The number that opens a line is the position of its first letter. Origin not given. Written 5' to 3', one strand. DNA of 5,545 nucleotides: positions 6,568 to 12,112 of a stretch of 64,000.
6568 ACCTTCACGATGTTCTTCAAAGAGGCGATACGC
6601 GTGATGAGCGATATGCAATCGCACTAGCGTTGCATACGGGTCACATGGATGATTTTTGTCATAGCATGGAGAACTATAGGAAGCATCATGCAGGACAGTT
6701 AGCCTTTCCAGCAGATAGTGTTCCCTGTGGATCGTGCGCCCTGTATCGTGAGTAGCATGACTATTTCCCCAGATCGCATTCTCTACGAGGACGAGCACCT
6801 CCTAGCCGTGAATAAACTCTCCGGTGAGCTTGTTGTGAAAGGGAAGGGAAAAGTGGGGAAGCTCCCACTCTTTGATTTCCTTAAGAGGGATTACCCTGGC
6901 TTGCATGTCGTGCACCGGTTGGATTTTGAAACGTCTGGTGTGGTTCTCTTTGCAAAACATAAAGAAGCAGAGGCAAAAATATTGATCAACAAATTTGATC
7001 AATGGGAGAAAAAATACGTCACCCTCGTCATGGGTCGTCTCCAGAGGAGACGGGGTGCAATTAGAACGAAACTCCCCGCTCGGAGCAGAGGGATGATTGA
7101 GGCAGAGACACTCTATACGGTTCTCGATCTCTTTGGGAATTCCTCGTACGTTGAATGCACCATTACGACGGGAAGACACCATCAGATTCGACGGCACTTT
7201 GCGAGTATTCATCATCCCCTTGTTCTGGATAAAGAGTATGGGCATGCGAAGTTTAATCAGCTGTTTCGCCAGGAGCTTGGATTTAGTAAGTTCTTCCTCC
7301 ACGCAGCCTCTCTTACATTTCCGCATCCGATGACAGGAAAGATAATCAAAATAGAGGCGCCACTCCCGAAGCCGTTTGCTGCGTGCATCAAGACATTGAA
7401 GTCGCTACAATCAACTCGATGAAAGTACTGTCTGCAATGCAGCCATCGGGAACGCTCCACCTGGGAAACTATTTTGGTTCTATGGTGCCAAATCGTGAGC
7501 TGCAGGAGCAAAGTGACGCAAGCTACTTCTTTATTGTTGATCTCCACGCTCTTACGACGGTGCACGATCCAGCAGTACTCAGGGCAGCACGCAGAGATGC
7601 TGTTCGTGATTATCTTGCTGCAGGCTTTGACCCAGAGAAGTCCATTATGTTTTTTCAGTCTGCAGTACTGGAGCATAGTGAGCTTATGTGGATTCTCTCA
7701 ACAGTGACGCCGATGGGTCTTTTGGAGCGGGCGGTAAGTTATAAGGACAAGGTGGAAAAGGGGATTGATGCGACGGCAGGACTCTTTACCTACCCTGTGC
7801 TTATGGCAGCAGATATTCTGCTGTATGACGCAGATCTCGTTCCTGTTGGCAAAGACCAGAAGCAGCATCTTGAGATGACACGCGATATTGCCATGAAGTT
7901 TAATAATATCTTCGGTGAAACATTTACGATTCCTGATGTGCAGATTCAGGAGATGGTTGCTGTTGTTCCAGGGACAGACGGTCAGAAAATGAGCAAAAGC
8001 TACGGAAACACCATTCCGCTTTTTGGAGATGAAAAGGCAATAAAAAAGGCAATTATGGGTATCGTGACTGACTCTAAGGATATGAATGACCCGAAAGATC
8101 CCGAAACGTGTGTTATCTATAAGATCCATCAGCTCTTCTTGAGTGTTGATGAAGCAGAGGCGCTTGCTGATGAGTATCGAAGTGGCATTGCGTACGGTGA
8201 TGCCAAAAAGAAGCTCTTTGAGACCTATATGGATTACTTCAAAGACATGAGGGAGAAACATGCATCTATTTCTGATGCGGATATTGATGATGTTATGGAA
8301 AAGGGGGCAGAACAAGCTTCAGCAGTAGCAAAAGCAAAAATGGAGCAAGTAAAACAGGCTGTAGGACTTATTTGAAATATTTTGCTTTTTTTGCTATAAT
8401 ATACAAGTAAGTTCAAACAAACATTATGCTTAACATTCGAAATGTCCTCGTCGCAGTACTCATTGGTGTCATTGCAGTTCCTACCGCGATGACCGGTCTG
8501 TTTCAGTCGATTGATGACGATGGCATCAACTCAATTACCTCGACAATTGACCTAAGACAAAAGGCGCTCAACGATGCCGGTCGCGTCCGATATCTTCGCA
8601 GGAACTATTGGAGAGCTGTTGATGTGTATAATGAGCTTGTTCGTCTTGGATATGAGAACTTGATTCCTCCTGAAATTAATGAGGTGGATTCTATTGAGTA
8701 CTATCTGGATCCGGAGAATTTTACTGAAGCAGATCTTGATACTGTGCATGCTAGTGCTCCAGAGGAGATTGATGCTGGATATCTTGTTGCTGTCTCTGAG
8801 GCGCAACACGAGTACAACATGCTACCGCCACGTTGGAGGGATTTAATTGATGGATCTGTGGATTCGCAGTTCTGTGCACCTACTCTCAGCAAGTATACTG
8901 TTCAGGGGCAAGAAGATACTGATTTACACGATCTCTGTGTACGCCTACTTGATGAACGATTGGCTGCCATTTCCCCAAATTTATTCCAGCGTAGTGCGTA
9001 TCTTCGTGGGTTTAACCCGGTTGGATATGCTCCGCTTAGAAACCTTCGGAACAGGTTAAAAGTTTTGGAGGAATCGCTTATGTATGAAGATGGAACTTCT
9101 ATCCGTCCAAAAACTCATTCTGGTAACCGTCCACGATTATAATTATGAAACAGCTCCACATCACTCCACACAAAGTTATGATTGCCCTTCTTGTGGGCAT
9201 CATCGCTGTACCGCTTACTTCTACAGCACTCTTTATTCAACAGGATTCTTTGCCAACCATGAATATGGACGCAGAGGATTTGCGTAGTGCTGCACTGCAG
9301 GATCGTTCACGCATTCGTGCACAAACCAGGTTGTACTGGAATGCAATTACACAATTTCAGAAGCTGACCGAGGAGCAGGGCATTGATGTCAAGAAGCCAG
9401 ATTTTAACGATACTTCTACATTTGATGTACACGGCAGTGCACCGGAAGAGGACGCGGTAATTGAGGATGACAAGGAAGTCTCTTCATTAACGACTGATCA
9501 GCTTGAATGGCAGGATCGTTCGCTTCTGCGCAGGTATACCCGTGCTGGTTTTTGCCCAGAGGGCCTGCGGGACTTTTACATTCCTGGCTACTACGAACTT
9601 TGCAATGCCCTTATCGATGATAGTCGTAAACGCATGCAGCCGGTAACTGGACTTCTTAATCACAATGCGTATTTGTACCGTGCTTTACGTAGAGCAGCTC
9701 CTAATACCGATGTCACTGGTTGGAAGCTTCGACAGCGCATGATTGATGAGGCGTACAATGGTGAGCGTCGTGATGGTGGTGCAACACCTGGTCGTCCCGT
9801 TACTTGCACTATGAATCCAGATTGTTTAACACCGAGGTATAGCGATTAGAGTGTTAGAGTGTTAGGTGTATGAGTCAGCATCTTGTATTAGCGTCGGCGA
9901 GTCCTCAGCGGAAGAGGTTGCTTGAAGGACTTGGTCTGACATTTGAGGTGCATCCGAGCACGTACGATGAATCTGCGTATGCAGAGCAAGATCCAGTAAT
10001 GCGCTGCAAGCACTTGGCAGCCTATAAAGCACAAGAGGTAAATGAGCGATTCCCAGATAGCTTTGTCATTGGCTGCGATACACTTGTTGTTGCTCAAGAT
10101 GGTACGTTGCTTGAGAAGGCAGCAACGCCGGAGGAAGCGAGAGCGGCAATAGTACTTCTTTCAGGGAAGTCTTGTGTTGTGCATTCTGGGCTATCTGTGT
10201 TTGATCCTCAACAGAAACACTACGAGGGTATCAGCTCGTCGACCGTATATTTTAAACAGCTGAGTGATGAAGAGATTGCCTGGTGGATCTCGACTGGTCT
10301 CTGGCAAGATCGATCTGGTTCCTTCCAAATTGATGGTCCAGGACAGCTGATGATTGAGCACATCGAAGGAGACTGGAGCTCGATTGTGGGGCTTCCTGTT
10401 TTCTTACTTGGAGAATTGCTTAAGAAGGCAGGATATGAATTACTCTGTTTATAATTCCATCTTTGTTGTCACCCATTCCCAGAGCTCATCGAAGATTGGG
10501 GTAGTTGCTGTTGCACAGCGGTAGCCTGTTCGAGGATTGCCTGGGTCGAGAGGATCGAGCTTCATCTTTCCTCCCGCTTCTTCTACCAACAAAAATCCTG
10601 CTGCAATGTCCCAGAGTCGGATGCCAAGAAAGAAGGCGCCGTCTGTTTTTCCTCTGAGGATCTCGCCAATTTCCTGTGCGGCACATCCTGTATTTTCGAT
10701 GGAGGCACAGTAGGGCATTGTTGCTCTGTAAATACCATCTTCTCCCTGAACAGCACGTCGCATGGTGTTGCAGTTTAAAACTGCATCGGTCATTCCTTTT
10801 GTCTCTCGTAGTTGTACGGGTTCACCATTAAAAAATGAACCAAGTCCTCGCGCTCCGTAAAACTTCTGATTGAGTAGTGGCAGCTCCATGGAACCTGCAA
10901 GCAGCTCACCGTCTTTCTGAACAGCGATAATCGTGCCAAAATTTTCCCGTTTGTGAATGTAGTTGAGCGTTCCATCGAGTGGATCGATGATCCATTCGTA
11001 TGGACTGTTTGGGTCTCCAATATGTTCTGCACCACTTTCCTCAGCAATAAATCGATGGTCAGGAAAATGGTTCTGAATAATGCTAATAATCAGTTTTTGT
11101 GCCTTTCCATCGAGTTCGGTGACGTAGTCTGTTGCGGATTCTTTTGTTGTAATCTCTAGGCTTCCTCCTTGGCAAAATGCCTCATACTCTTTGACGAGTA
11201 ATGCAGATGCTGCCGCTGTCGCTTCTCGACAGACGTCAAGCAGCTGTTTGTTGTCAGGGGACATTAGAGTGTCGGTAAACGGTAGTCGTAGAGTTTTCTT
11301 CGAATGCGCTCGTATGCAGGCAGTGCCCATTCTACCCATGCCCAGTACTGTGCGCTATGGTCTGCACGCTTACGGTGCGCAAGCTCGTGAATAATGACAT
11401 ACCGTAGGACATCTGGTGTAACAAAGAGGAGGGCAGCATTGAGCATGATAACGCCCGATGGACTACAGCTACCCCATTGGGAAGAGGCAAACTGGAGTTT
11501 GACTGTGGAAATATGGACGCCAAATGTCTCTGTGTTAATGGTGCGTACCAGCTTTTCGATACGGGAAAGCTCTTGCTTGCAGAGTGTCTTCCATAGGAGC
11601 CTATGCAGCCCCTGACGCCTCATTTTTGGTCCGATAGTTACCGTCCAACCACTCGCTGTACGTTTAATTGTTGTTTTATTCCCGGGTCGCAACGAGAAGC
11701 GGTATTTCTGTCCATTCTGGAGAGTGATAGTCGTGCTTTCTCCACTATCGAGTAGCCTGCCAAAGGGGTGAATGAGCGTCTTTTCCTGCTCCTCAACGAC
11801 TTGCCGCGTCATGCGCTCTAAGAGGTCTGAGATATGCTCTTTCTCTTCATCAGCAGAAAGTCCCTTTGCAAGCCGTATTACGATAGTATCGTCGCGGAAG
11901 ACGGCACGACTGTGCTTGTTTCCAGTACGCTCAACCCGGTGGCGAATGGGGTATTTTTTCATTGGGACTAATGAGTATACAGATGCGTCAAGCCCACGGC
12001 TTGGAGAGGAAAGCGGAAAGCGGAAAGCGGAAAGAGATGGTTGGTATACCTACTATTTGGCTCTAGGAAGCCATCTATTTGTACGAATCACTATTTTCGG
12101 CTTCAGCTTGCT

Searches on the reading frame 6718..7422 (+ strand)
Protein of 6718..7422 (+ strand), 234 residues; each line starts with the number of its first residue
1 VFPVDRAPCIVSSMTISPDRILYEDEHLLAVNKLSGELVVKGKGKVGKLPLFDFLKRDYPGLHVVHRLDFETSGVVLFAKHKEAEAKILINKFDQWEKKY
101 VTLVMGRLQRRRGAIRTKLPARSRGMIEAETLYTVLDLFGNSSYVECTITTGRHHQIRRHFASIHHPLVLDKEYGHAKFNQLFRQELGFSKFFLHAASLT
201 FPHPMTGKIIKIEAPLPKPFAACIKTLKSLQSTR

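Call 24: search_protein_families(library=pfam, proteins=[window:6718-7422:+], max_evalue=0.0001)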
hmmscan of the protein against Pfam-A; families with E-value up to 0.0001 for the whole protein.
window:6718-7422:+ (234 aa): 1 family
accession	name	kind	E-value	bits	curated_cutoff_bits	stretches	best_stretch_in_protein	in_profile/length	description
PF00849.27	PseudoU_synth_2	-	7.6e-21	75.4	26.8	1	27-163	1-152/152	RNA pseudouridylate synthase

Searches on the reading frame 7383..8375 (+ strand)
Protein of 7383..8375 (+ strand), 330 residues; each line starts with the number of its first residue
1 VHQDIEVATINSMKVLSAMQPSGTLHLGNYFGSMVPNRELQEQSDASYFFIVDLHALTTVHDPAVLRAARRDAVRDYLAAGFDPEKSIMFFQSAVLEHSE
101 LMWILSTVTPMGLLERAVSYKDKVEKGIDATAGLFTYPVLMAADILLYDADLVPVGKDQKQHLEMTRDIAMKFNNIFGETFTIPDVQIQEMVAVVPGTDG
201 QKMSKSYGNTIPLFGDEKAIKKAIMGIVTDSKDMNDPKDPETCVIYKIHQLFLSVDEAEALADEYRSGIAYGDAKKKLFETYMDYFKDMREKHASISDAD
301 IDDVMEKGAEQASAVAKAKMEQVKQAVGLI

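Call 24: search_protein_families(library=pfam, proteins=[window:7383-8375:+], max_evalue=0.0001)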
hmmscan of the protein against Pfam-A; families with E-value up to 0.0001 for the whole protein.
window:7383-8375:+ (330 aa): 1 family
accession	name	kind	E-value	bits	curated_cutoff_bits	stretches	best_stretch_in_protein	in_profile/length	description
PF00579.31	tRNA-synt_1b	-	4.8e-65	220.2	21.1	1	12-284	5-289/292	tRNA synthetases class I (W and Y)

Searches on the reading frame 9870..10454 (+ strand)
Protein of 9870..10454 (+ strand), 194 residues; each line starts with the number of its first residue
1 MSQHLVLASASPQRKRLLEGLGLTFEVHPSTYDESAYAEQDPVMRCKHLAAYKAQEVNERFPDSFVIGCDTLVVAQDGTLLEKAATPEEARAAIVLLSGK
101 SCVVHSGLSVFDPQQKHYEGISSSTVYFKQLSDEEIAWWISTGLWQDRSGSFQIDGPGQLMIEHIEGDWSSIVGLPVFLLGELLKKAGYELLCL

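Call 83: search_protein_families(library=pfam, proteins=[window:9870-10454:+], max_evalue=0.0001)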
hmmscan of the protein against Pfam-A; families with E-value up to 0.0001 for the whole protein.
window:9870-10454:+ (194 aa): 1 family
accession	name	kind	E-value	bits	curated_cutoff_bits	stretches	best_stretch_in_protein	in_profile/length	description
PF02545.19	Maf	-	3.4e-48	164.2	27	1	4-186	1-186/187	Maf-like protein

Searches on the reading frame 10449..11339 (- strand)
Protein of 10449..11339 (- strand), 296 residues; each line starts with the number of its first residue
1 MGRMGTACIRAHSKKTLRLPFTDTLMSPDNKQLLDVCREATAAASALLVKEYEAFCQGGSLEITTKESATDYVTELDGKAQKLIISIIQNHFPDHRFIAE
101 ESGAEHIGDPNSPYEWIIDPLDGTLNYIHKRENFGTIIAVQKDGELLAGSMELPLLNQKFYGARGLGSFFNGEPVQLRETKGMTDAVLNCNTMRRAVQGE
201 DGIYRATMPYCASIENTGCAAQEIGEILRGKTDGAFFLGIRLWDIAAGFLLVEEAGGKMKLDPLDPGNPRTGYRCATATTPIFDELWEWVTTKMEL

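Call 83: search_protein_families(library=pfam, proteins=[window:10449-11339:-], max_evalue=0.0001)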
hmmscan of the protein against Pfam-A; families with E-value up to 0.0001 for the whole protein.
window:10449-11339:- (296 aa): 1 family
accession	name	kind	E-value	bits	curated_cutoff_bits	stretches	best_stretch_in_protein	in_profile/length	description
PF00459.30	Inositol_P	-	7.3e-45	154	27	1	31-259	3-235/271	Inositol monophosphatase family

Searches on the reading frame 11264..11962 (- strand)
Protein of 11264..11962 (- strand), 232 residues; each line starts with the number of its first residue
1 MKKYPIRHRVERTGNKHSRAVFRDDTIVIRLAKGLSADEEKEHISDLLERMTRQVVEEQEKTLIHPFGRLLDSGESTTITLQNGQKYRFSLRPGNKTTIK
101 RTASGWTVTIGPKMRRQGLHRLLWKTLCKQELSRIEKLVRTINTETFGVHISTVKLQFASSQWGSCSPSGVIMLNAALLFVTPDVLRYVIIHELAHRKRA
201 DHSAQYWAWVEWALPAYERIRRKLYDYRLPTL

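Call 24: search_protein_families(library=pfam, proteins=[window:11264-11962:-], max_evalue=0.0001)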
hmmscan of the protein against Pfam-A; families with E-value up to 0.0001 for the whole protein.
window:11264-11962:- (232 aa): 1 family
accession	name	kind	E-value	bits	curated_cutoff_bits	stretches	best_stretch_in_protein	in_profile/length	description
PF01863.23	YgjP-like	-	1.1e-32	114.2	26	1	23-224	9-204/207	YgjP-like, metallopeptidase domain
